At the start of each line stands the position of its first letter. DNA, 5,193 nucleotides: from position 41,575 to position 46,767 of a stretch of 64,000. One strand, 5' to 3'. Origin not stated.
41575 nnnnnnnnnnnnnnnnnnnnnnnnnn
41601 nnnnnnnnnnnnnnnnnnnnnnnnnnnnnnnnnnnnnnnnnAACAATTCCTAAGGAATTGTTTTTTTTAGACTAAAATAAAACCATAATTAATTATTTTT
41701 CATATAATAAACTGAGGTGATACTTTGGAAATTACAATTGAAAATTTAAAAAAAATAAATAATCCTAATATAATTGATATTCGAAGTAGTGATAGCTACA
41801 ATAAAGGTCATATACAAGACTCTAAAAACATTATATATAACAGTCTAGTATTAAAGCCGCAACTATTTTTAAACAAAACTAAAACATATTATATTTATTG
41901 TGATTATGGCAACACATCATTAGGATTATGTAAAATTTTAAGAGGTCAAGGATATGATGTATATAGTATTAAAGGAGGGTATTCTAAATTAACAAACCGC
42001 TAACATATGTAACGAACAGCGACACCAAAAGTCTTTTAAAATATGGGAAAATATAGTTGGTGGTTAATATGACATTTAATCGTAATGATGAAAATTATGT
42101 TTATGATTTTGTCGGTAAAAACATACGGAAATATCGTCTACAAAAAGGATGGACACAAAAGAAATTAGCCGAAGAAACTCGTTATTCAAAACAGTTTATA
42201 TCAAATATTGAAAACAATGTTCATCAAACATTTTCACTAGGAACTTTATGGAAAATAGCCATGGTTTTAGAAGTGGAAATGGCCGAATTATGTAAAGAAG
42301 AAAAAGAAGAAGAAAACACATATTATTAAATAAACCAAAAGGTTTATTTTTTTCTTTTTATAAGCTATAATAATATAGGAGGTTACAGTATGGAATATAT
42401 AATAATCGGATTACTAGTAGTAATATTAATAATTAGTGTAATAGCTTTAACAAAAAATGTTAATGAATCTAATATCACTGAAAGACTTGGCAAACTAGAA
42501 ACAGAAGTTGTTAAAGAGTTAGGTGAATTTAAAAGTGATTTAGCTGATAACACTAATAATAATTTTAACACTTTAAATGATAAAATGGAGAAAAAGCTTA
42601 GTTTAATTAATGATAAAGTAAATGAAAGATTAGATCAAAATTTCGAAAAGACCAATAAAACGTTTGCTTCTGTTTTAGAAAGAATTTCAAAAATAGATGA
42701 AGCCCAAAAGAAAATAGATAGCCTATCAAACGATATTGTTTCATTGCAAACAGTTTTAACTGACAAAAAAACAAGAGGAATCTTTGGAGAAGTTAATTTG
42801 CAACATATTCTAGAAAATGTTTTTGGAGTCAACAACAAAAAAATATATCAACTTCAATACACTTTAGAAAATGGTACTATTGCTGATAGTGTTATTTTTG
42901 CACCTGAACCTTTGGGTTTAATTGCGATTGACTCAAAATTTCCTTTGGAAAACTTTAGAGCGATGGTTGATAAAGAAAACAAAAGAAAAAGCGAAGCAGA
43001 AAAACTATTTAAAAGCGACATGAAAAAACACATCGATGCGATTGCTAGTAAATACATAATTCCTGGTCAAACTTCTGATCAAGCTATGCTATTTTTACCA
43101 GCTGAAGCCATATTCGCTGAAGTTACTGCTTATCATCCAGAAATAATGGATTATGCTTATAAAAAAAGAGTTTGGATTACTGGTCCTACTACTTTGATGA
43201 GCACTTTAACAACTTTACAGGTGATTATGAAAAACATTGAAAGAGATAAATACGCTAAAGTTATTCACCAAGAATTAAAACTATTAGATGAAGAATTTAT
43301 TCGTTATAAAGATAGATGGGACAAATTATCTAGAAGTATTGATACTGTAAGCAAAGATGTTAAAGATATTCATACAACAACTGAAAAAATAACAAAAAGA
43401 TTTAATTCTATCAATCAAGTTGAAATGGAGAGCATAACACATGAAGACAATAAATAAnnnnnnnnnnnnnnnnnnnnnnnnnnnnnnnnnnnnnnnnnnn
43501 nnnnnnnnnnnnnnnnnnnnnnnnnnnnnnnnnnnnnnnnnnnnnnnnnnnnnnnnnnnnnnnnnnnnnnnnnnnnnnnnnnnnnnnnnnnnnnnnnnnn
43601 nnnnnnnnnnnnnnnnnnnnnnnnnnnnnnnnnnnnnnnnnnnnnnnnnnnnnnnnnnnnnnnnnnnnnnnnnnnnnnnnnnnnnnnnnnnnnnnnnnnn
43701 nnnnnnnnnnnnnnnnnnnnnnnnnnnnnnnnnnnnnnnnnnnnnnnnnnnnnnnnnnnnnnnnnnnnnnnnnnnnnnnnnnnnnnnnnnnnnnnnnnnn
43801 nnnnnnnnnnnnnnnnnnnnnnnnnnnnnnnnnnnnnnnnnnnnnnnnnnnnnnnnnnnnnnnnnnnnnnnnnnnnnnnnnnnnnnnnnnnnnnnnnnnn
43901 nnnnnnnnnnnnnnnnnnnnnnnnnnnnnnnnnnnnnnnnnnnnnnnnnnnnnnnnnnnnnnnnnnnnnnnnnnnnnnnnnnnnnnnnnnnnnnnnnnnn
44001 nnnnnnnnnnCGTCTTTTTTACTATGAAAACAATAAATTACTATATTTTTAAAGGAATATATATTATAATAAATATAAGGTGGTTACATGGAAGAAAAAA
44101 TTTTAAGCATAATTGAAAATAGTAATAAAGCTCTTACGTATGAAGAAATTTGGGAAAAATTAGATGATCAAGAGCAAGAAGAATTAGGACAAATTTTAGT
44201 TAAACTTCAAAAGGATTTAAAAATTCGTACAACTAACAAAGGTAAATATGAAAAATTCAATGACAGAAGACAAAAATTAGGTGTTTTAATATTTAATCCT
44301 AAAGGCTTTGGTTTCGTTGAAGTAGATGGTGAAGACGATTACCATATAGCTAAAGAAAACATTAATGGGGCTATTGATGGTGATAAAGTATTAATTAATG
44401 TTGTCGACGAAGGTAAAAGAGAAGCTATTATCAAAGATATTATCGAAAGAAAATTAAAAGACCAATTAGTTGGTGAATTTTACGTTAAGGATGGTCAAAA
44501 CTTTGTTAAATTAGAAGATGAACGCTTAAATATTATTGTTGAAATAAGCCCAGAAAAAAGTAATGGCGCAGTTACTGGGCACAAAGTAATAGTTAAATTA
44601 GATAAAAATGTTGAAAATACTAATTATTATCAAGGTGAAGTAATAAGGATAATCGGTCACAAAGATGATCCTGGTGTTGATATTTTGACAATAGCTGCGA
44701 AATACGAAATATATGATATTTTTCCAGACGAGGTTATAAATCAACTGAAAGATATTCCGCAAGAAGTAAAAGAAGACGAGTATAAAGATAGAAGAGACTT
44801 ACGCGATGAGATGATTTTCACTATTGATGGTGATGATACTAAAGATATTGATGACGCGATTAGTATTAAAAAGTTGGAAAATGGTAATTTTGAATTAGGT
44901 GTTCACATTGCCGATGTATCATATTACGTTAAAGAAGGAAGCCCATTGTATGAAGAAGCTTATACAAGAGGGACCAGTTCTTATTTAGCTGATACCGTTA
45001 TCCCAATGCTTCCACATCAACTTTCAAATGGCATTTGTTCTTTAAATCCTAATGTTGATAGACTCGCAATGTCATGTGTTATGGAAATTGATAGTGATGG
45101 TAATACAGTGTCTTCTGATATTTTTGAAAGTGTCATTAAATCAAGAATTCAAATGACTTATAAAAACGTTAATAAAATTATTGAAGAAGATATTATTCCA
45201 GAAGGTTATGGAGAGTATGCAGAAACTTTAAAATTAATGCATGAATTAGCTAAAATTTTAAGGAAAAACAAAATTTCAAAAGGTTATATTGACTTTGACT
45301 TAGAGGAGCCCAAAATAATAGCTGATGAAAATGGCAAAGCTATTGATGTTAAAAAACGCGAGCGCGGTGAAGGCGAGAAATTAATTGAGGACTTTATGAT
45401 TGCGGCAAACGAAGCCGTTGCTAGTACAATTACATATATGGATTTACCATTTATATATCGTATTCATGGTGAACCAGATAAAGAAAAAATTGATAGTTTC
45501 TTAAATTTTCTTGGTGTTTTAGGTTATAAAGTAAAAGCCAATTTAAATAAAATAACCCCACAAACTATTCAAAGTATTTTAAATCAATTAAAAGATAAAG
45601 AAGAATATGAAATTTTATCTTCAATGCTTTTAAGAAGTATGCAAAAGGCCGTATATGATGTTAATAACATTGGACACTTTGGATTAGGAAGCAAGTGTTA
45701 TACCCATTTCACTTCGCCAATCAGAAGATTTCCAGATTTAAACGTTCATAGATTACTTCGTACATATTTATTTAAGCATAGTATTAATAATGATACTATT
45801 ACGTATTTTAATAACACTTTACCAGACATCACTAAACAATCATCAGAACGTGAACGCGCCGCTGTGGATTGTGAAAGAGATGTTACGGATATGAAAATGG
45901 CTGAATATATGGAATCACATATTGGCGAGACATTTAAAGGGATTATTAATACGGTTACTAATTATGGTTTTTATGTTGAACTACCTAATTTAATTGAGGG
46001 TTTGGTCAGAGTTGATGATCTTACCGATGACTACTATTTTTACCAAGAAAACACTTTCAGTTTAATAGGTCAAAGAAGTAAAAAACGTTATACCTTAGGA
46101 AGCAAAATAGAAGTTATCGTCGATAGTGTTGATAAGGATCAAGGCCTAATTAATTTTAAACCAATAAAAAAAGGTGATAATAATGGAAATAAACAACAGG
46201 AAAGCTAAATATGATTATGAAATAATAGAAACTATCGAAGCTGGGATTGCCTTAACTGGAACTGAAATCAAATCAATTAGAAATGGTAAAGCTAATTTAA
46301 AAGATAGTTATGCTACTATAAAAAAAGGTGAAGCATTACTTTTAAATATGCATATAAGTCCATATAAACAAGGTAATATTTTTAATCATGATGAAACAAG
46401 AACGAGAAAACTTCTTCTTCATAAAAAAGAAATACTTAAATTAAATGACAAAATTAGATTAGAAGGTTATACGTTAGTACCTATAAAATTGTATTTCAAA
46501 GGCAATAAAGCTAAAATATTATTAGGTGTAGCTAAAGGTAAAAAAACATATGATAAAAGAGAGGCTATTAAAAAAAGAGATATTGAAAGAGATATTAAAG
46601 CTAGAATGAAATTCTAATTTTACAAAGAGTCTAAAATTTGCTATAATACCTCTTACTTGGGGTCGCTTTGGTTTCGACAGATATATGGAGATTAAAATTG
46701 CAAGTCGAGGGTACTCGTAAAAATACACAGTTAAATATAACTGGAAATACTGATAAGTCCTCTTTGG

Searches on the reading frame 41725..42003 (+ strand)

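Call 76: search_protein_families(library=ncbifam, proteins=[window:41725-42003:+], max_evalue=0.01)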
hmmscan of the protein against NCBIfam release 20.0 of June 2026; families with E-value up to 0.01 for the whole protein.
window:41725-42003:+ (92 aa): 9 families
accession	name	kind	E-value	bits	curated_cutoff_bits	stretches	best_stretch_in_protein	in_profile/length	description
NF001195.0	PRK00162.1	equivalog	1e-09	38.6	102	1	10-88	17-95/108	thiosulfate sulfurtransferase GlpE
NF006444.0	PRK08762.1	equivalog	7.6e-08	31.4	449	1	3-88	17-106/387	molybdopterin-synthase adenylyltransferase MoeB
NF045521.1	rhoda_near_glyco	subfamily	5.9e-07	29.4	145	1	3-86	20-105/144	rhodanese homology domain-containing protein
NF008750.0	PRK11784.1-2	equivalog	2.5e-06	26.8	241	1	4-36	6-38/346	tRNA 2-selenouridine(34) synthase MnmH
NF007627.0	PRK10287.1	equivalog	2.1e-05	24.7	102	1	16-89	23-97/104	thiosulfate sulfurtransferase PspE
NF041203.1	rhodanese_LYCAU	equivalog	8.9e-05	22.2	115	1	4-88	24-115/126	rhodanese-related (seleno)protein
TIGR04271.1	ThiI_C_thiazole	equivalog_domain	0.00016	21.7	70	1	7-78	19-94/101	thiazole biosynthesis protein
TIGR02981.1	phageshock_pspE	exception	0.0002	21.6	126.3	1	16-89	21-95/101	thiosulfate sulfurtransferase PspE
TIGR03167.1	tRNA_sel_U_synt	equivalog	0.0002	20.9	219.75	0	46-87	68-110/311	tRNA 2-selenouridine(34) synthase MnmH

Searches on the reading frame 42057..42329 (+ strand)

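Call 76: search_protein_families(library=ncbifam, proteins=[window:42057-42329:+], max_evalue=0.01)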
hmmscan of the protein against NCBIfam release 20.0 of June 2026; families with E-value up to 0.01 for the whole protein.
window:42057-42329:+ (90 aa): 12 families
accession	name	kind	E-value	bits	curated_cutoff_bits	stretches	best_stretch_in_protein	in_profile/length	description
NF046032.1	TransRegSlrRBacil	equivalog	2.6e-12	47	250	1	19-82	2-65/149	HTH-type transcriptional regulator SlrR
NF047948.1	male_kill_WMK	equivalog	5.1e-12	45.9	300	1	12-87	156-230/300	WO male-killing family protein Wmk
NF006015.0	PRK08154.1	subfamily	5.4e-10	38.9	204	1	9-85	21-96/314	anaerobic benzoate catabolism transcriptional regulator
TIGR03070.1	couple_hipB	subfamily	1.9e-09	37.3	71.65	1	20-75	4-58/58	type II toxin-antitoxin system Y4mF family antitoxin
NF007271.0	PRK09726.1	equivalog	5.7e-09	35.8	79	1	23-82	17-74/88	type II toxin-antitoxin system antitoxin HipB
NF041951.1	phage_RstR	subfamily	6.4e-08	32.8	80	1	20-87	4-70/108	RstR family transcriptional repressor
TIGR00270.2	TIGR00270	equivalog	1.4e-06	28.2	110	1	13-85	71-141/159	multiprotein bridging factor aMBF1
NF007408.0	PRK09943.1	equivalog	1e-05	25.2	211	1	19-87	8-75/185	HTH-type transcriptional regulator PuuR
NF052239.1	antitox_spr1629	equivalog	0.00014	21.1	335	1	18-83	2-66/377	spr1629 family repressor/antitoxin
NF038310.1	lysogeny_AimR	equivalog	0.00042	19.5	70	1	28-75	6-52/365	AimR family lysis-lysogeny pheromone receptor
NF038139.1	Reg_Aceta_RamB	equivalog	0.00078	18.2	700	1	18-78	2-61/465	acetate metabolism transcriptional regulator RamB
NF003162.0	PRK04140.1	equivalog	0.0088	15.1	263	1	20-77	128-184/317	transcriptional regulator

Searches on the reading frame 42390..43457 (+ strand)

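Call 10: search_protein_families(library=pfam, proteins=[window:42390-43457:+], max_evalue=0.001)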
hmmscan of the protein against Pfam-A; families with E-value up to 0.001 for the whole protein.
window:42390-43457:+ (355 aa): 1 family
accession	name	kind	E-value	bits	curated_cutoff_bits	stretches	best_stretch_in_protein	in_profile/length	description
PF02646.22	RmuC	-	4.6e-58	197.1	26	1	69-347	2-287/291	RmuC family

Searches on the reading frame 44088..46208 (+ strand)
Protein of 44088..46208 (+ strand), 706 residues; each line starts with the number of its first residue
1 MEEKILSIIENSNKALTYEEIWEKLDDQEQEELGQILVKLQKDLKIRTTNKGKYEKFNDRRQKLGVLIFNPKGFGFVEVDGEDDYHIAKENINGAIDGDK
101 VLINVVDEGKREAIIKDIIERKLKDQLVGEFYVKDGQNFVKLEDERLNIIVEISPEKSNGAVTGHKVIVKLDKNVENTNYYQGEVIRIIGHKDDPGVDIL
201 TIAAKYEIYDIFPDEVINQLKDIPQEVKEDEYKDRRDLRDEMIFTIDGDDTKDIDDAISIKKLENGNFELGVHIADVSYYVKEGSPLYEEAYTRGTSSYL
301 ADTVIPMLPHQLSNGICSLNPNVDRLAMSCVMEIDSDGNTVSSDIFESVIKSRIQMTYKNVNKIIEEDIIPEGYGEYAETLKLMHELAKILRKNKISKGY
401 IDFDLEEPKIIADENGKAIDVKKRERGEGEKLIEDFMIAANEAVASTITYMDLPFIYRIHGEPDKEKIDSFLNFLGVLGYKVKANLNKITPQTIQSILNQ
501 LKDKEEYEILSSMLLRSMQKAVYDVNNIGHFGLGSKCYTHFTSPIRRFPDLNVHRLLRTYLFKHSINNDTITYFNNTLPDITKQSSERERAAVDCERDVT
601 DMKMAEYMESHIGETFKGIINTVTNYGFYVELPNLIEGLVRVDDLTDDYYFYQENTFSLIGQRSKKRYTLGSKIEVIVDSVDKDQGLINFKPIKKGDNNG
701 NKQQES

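Call 10: search_protein_families(library=pfam, proteins=[window:44088-46208:+], max_evalue=0.001)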
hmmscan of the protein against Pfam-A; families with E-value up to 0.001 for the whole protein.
window:44088-46208:+ (706 aa): 4 families
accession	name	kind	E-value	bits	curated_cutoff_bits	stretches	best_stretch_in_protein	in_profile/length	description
PF00773.25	RNB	-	6.7e-119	397.4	29.3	1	235-562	1-325/326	RNB domain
PF17876.7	CSD2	-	7.1e-20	71.3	26.2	1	139-213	1-74/74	Cold shock domain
PF08206.17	OB_RNB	-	1.1e-14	54.3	24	1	65-111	1-47/58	Ribonuclease B OB domain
PF00575.29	S1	-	2.1e-09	38.1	22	1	612-688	4-69/74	S1 RNA binding domain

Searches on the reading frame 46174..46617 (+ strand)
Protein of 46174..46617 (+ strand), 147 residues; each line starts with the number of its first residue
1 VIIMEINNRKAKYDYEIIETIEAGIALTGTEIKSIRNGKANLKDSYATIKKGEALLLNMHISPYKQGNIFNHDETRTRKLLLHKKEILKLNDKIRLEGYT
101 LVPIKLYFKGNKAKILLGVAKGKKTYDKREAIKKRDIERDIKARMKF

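Call 82: search_protein_families(library=pfam, proteins=[window:46174-46617:+], max_evalue=0.0001)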
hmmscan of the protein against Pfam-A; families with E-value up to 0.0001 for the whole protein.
window:46174-46617:+ (147 aa): 1 family
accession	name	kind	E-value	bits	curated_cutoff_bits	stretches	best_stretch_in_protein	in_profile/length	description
PF01668.23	SmpB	-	6.1e-61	205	27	1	6-146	2-142/143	SmpB protein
